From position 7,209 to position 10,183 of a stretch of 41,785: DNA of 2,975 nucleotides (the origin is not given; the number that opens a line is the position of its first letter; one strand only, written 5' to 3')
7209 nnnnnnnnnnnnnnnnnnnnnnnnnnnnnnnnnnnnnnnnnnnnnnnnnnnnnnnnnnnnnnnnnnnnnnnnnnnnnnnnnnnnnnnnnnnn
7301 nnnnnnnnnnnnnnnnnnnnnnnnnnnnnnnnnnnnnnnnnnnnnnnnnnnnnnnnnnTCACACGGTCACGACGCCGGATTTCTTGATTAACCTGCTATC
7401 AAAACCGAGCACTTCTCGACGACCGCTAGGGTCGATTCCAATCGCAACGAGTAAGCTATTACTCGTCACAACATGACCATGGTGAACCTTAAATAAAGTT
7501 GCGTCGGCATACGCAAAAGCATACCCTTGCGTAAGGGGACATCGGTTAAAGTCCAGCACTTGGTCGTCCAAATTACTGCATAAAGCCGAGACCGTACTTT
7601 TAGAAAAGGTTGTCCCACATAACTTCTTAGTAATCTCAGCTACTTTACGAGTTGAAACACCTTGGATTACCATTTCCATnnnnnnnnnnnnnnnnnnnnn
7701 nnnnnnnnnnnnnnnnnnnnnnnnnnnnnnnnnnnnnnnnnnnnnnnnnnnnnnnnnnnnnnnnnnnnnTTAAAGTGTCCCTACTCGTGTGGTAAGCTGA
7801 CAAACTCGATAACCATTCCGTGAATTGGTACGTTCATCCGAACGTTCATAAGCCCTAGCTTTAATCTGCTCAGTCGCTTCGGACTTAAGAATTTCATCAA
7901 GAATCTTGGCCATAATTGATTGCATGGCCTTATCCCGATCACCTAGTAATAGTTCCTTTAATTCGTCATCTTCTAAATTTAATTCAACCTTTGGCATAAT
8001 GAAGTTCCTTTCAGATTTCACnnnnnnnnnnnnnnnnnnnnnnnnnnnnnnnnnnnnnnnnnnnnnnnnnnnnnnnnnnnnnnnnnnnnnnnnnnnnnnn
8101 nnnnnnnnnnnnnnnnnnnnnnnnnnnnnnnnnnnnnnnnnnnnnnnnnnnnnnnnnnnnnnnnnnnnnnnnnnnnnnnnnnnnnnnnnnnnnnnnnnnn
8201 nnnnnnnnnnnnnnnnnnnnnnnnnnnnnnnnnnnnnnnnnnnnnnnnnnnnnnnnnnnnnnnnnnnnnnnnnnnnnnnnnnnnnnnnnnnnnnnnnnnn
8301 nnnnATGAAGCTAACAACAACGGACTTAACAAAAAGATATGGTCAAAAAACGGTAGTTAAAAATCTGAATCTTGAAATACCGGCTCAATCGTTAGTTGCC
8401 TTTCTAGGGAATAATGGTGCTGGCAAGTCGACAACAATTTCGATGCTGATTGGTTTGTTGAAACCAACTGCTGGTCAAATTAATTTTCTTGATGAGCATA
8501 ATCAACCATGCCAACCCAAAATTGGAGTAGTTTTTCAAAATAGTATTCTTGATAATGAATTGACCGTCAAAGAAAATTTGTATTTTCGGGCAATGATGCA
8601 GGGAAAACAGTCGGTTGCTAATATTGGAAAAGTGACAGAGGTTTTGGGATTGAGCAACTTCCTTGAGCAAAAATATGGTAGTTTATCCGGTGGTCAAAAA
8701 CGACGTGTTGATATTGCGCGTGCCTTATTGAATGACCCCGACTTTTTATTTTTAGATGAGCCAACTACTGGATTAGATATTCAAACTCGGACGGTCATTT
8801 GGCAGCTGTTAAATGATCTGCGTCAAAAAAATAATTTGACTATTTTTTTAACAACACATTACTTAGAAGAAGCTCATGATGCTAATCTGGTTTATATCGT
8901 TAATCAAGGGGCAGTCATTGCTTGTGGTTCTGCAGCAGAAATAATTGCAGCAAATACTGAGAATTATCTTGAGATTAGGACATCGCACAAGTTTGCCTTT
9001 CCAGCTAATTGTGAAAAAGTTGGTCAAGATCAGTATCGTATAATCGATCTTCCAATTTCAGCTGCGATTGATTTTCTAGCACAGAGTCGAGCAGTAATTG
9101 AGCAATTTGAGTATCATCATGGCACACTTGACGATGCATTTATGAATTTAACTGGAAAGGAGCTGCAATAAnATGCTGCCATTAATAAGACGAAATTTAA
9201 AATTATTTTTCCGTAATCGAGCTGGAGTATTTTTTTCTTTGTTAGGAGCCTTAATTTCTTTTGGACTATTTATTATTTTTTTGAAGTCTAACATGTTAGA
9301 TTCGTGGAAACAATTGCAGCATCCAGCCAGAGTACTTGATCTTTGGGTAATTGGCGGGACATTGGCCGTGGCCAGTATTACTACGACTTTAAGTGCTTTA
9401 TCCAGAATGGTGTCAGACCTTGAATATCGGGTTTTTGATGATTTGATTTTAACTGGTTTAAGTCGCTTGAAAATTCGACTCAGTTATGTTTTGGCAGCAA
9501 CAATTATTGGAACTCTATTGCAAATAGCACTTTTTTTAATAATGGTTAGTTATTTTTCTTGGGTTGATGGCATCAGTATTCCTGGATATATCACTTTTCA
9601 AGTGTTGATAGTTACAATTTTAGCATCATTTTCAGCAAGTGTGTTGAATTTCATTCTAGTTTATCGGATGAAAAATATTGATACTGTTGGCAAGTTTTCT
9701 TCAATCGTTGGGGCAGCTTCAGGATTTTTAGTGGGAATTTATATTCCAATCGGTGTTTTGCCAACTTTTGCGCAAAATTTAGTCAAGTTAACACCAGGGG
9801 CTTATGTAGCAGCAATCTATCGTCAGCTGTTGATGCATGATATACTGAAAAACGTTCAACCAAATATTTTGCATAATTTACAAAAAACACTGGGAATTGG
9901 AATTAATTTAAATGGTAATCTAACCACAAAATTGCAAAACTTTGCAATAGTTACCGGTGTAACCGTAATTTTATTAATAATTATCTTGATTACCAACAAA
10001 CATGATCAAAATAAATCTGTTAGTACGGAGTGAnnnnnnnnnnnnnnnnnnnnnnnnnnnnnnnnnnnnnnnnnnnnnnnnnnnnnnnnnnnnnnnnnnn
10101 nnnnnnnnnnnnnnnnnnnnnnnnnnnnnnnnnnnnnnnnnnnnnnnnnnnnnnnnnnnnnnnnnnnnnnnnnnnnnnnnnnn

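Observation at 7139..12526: A 5.4-kb composite unit (truncated IS256-type copy, ABC-2 exporter with LytTR and DUF3021 genes, then full IS256-type copy) is flanked by an 8-bp direct repeat, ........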

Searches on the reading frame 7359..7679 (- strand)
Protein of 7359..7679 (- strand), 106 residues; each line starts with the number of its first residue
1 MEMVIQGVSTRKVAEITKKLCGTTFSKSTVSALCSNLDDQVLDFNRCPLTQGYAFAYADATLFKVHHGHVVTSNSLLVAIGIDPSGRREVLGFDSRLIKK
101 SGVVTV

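Call 20: search_protein_families(library=pfam, proteins=[window:7359-7679:-], max_evalue=0.01)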
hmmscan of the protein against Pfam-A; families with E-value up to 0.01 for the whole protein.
window:7359-7679:- (106 aa): 1 family
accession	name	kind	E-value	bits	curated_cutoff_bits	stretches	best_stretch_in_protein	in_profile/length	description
PF00872.24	Transposase_mut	-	2.3e-25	89.7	21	1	1-94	108-201/379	Transposase, Mutator family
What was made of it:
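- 7146..8063 (-): Left arm: 918-bp non-autonomous IS256-family element ('IS1d'). IRR is at 7146-7173 and IRL at 8036-8063. It has a 412-bp internal deletion at about 7396|7397. The inner tip reads ATAACT instead of ATAACC. Transposase_mut fragments (call 20).
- On IS256 family insertion sequence (left arm and stub): The fragments 7359-7679 and 7770-8021 hit PF00872 (E 2e-25 and 1e-10; call 20).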

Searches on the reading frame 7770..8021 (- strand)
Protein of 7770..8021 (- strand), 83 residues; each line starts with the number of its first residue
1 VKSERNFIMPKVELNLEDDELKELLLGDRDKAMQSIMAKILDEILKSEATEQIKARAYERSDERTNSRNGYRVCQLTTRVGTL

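Call 20: search_protein_families(library=pfam, proteins=[window:7770-8021:-], max_evalue=0.01)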
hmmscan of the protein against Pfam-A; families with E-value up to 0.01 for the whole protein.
window:7770-8021:- (83 aa): 1 family
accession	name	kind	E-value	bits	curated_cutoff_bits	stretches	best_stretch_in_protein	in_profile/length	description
PF00872.24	Transposase_mut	-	1.4e-10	41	21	1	25-83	18-76/379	Transposase, Mutator family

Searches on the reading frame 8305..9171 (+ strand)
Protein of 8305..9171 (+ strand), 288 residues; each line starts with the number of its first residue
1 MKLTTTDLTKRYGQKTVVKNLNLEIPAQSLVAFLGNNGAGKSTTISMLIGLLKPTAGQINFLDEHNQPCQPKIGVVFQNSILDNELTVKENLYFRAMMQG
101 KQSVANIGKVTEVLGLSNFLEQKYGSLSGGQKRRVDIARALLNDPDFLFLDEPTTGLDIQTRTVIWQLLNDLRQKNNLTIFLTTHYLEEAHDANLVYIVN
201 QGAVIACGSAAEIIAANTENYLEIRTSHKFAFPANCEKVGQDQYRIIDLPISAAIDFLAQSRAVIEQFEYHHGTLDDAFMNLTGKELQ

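Call 20: search_protein_families(library=pfam, proteins=[window:8305-9171:+], max_evalue=0.01)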
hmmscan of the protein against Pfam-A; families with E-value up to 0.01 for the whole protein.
window:8305-9171:+ (288 aa): 5 families
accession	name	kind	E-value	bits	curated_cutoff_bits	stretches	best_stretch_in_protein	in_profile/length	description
PF00005.33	ABC_tran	-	2.8e-33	115.8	25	1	18-155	1-137/137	ABC transporter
PF13304.12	AAA_21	-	1e-07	32.8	27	1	123-185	234-298/304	AAA domain, putative AbiEii toxin, Type IV TA system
PF13175.12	AAA_15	-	9.3e-06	25.9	32.1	0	143-185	327-369/374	AAA ATPase domain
PF02463.25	SMC_N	-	0.00024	21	40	1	27-201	23-216/220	RecF/RecN/SMC N terminal domain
PF13555.12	AAA_29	-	0.0056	16.8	27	0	24-61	18-54/61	P-loop containing region of AAA domain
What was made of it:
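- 8305..9171 (+): ABC transporter ATP-binding protein (288 aa). PF00005, E 2.8e-33 (call 20).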

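Call 58: search_protein_families(library=ncbifam, proteins=[window:8305-9171:+], max_evalue=0.001)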
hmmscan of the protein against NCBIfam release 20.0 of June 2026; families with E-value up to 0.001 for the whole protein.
window:8305-9171:+ (288 aa): 189 families (the best 25 are shown)
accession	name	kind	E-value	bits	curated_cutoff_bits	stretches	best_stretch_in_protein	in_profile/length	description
TIGR01188.1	drrA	subfamily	5.1e-60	203.3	312.45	1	10-284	1-302/302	daunorubicin resistance ABC transporter, ATP-binding protein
TIGR03864.1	PQQ_ABC_ATP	hypoth_equivalog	7e-55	186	302.25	1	3-219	2-225/236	ABC transporter, ATP-binding subunit, PQQ-dependent alcohol dehydrogenase system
NF010060.0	PRK13537.1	equivalog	1.4e-48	165.4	521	1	5-287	18-312/314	nodulation factor ABC transporter ATP-binding protein NodI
NF033858.1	ABC2_perm_RbbA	equivalog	1.1e-46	159.2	1050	1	4-223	268-494/909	ribosome-associated ATPase/putative transporter RbbA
NF010059.0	PRK13536.1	equivalog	5.4e-45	153.6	549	1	5-215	46-263/342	nodulation factor ABC transporter ATP-binding protein NodI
TIGR02142.1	modC_ABC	equivalog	1.4e-41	142.9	285.05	1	7-225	4-231/353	molybdenum ABC transporter ATP-binding protein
TIGR04520.1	ECF_ATPase_1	equivalog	1.7e-41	142.5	315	1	6-218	4-228/269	energy-coupling factor transporter ATPase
TIGR01288.1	nodI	equivalog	4.6e-41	140.8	424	1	5-215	7-224/303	nodulation factor ABC transporter ATP-binding protein NodI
TIGR00968.1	3a0106s01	subfamily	4.7e-41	140.9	342.75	1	6-221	4-226/237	sulfate ABC transporter ATP-binding protein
TIGR04406.1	LPS_export_lptB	equivalog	3.7e-40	137.7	240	1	3-218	2-227/239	LPS export ABC transporter ATP-binding protein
TIGR04521.1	ECF_ATPase_2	equivalog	6e-40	137.1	330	1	14-218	17-237/279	energy-coupling factor transporter ATPase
TIGR03740.1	galliderm_ABC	subfamily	1.1e-38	133.1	309.75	1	3-204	1-202/223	lantibiotic protection ABC transporter ATP-binding subunit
TIGR03522.1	GldA_ABC_ATP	equivalog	8.4e-38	130.5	402.6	1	1-229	1-235/301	gliding motility-associated ABC transporter ATP-binding subunit GldA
NF043075.1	MMSYN1_0197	equivalog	1.2e-37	129.6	550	1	6-218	6-225/341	spermidine/putrescine ABC transporter ATP-binding protein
TIGR03410.1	urea_trans_UrtE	equivalog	4.4e-37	127.7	285.8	1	3-223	1-229/230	urea ABC transporter ATP-binding subunit UrtE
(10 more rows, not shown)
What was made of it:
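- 8305..9171 (+): Best NCBIfam match is drrA, 203 bits, below its cut-off of 312 (call 58).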

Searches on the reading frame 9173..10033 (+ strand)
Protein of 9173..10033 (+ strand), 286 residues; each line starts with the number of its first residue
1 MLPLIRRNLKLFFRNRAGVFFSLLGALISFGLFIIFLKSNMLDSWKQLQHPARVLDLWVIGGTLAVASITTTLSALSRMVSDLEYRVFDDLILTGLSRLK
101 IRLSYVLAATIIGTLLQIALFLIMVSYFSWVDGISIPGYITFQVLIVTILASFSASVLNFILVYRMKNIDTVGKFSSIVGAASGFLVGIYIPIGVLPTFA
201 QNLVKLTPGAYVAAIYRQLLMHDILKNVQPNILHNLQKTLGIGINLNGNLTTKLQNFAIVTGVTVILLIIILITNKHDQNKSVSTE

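Call 20: search_protein_families(library=pfam, proteins=[window:9173-10033:+], max_evalue=0.01)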
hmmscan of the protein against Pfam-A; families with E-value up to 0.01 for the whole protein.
window:9173-10033:+ (286 aa): 2 families
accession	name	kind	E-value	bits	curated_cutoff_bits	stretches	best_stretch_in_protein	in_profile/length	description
PF01061.29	ABC2_membrane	-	4.5e-11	43.1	26.9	1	4-219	6-209/211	ABC-2 type transporter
PF12698.13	ABC2_membrane_3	-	8.6e-06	25.5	31.6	1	63-271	168-345/347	ABC-2 family transporter protein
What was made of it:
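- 9173..10033 (+): ABC-2 type permease (286 aa). PF01061, E 4.5e-11 (call 20).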

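Call 24: find_encoding_contigs(protein=window:9173-10033:+, flank=8000, max_places=10)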
Protein window:9173-10033:+ (286 aa): 24 contigs read that carry it; 10 places shown.
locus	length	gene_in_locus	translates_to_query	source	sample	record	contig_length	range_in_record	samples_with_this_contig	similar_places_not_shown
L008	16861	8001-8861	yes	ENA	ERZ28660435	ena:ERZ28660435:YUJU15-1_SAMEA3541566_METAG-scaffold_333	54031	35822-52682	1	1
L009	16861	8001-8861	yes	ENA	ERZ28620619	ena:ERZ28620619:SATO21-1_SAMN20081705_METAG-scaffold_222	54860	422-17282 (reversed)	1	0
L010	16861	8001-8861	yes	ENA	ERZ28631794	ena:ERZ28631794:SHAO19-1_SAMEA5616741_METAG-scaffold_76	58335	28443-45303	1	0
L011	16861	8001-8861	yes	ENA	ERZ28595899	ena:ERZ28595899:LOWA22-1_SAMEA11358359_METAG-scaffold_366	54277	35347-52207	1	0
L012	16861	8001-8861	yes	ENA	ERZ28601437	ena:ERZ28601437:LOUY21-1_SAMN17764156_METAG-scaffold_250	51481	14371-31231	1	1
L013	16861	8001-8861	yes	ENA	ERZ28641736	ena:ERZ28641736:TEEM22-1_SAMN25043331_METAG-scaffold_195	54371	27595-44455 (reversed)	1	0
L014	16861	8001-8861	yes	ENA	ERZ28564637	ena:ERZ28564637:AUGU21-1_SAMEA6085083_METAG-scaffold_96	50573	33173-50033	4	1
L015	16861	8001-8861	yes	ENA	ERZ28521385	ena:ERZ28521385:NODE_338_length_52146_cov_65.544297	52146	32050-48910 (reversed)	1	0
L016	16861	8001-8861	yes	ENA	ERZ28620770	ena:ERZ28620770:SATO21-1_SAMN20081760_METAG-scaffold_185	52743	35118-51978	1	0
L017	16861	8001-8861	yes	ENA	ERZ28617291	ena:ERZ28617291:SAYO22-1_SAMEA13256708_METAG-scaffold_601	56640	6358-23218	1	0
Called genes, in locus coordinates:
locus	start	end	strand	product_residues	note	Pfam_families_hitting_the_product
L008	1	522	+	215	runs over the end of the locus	PF06414:Zeta_toxin, PF13671:AAA_33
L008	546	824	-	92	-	PF12958:DUF3847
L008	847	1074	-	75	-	-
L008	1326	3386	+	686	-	PF03389:MobA_MobL, PF18208:NES_C_h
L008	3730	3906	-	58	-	-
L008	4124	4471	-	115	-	PF01638:HxlR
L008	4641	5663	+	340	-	PF08240:ADH_N, PF00107:ADH_zinc_N, PF13602:ADH_zinc_N_2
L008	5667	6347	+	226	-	-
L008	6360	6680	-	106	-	PF00872:Transposase_mut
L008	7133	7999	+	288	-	PF00005:ABC_tran, PF13175:AAA_15 (faint), PF13304:AAA_21 (weak)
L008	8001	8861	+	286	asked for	PF01061:ABC2_membrane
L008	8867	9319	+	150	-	PF04397:LytTR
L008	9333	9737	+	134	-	PF11457:DUF3021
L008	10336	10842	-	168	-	PF00872:Transposase_mut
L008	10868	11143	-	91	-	PF00872:Transposase_mut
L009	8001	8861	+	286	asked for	PF01061:ABC2_membrane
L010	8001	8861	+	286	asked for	PF01061:ABC2_membrane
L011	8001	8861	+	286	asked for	PF01061:ABC2_membrane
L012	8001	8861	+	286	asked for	PF01061:ABC2_membrane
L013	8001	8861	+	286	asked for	PF01061:ABC2_membrane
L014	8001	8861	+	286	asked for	PF01061:ABC2_membrane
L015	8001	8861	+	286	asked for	PF01061:ABC2_membrane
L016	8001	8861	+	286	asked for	PF01061:ABC2_membrane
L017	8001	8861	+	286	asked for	PF01061:ABC2_membrane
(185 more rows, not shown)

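Call 27: find_related_loci(query=window:9173-10033:+, collection=genome_contigs, flank=7000)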
Query window:9173-10033:+ (286 aa) in genome_contigs; peptide patterns used: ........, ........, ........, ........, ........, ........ (x = any residue, [..] = any of these).
52 stretches matched a pattern; 4 encode a relative of the query (tblastn E <= 1e-3); 4 distinct loci.
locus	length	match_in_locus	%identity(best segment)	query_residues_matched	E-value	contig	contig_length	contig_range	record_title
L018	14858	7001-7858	100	1-286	0e+0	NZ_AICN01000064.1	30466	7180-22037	Limosilactobacillus gastricus PS3 contig00081, whole genome shotgun sequence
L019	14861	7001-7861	72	1-286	4e-129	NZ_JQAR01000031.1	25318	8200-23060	Liquorilactobacillus mali strain ATCC 27304 Scaffold31, whole genome shotgun sequence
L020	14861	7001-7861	72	1-286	2e-129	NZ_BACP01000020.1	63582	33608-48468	Liquorilactobacillus mali KCTC 3596 = DSM 20444 strain KCTC 3596, whole genome shotgun sequence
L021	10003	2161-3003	72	1-281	2e-127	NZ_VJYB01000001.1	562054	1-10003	Lactobacillus sp. UCMA15818 UCMA_15818_TSP1_1, whole genome shotgun sequence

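Call 58: search_protein_families(library=ncbifam, proteins=[window:9173-10033:+], max_evalue=0.001)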
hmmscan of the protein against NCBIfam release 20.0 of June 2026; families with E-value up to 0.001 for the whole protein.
window:9173-10033:+ (286 aa): 1 family
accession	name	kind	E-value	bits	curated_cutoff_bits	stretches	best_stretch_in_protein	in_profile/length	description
TIGR01247.1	drrB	subfamily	0.00044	20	223.05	1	7-220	1-205/236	daunorubicin resistance ABC transporter membrane protein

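Call 60: search_protein_families(library=pfam, proteins=[L019:2191-4602:-, L019:4959-5390:+, L019:5438-5956:+, L019:8333-8749:+, L019:8843-9499:+, L019:9685-10860:-, L019:11445-12476:+], max_evalue=0.001)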
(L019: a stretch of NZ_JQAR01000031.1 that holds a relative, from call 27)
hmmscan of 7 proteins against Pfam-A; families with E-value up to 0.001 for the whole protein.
L019:2191-4602:- (803 aa): 3 families
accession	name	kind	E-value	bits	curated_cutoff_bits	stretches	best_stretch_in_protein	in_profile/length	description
PF09364.15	XFP_N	-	2.7e-180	599.4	23.7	1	21-381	3-363/364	XFP N-terminal domain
PF03894.20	XFP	-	1.9e-81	272.4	22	1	411-588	2-176/177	D-xylulose 5-phosphate/D-fructose 6-phosphate phosphoketolase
PF09363.15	XFP_C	-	2.4e-79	265.9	23.4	1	600-799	1-202/202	XFP C-terminal domain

L019:4959-5390:+ (143 aa): 0 families

L019:5438-5956:+ (172 aa): 4 families
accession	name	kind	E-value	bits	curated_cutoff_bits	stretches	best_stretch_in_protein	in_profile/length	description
PF13242.12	Hydrolase_like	-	1.9e-07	31.3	22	1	89-144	2-57/75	HAD-hyrolase-like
PF00702.32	Hydrolase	-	9.6e-07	29.8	26.4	1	19-121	91-183/191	haloacid dehalogenase-like hydrolase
PF13419.12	HAD_2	-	1.4e-06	29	23.8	1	23-125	76-168/178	Haloacid dehalogenase-like hydrolase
PF08645.17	PNK3P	-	0.00072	19.8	22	1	31-117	34-126/161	Polynucleotide kinase 3 phosphatase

L019:8333-8749:+ (138 aa): 1 family
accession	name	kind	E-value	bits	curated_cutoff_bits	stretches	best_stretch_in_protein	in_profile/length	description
PF11457.13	DUF3021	-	2.8e-23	83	24.7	1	11-130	4-130/130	Protein of unknown function (DUF3021)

L019:8843-9499:+ (218 aa): 1 family
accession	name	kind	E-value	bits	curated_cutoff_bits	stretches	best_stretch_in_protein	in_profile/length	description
PF06197.19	DUF998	-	2.4e-08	34.3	30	1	42-201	27-183/184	Protein of unknown function (DUF998)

L019:9685-10860:- (391 aa): 0 families

L019:11445-12476:+ (343 aa): 1 family
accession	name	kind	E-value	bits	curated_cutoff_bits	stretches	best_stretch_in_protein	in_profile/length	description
PF00535.33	Glycos_transf_2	-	6.9e-23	81.8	23.3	1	27-194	1-164/168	Glycosyl transferase family 2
